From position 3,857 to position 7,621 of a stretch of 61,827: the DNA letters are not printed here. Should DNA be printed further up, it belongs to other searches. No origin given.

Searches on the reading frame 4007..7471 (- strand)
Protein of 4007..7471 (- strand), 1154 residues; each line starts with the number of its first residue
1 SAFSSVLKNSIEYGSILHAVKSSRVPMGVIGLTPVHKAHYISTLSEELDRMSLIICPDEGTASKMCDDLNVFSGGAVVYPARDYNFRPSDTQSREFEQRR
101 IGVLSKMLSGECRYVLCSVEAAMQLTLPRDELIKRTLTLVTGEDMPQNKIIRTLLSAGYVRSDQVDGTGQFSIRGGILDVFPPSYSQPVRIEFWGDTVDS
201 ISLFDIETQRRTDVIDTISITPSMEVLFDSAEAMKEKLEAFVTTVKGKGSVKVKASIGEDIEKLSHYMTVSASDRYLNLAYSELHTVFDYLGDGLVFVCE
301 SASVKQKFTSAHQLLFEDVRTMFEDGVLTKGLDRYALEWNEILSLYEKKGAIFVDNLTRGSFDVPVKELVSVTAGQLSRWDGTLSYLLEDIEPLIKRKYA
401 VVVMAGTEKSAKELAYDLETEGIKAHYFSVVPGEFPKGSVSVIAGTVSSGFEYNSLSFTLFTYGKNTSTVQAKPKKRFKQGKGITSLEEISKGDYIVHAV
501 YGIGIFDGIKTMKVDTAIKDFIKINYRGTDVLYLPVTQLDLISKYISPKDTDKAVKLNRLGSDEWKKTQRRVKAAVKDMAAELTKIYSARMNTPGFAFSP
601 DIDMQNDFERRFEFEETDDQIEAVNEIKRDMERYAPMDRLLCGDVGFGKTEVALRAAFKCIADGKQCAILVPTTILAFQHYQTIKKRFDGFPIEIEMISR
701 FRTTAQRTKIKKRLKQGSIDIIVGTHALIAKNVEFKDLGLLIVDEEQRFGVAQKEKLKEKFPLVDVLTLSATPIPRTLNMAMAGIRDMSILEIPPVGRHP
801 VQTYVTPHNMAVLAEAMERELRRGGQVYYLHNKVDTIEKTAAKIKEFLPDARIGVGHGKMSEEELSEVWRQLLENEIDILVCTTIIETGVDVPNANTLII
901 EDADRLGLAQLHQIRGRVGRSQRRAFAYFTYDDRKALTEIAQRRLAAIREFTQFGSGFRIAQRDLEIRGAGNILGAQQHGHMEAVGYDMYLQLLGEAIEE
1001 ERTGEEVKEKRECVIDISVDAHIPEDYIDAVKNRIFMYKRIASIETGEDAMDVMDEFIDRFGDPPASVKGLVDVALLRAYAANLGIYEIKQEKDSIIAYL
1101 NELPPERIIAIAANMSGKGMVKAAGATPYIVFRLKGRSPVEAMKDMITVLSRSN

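Call 66: search_protein_families(library=pfam, proteins=[window:4007-7471:-], max_evalue=0.001)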
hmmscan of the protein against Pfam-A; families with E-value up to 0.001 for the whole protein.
window:4007-7471:- (1154 aa): 7 families
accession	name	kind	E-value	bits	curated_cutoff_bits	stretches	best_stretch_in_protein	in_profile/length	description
PF00270.35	DEAD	-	1.2e-27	97.1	26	1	617-779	1-165/167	DEAD/DEAH box helicase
PF17757.6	UvrB_inter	-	2.2e-25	89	22.9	1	137-223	1-88/91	UvrB interaction domain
PF03461.20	TRCF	-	5.2e-25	88.1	25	1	1018-1102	2-86/95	TRCF domain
PF00271.37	Helicase_C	-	5e-22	78.7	23.5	1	816-921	9-109/110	Helicase conserved C-terminal domain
PF02559.22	CarD_TRCF_RID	-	4.1e-18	65.6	23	1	491-546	2-57/57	CarD-like/TRCF RID domain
PF04851.21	ResIII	-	1e-09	39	22.5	1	615-773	3-162/164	Type III restriction enzyme, res subunit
PF22590.2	Cas3-like_C_2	-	1e-05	26.2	27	1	824-923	2-106/106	CRISPR-associated nuclease/helicase Cas3, C-terminal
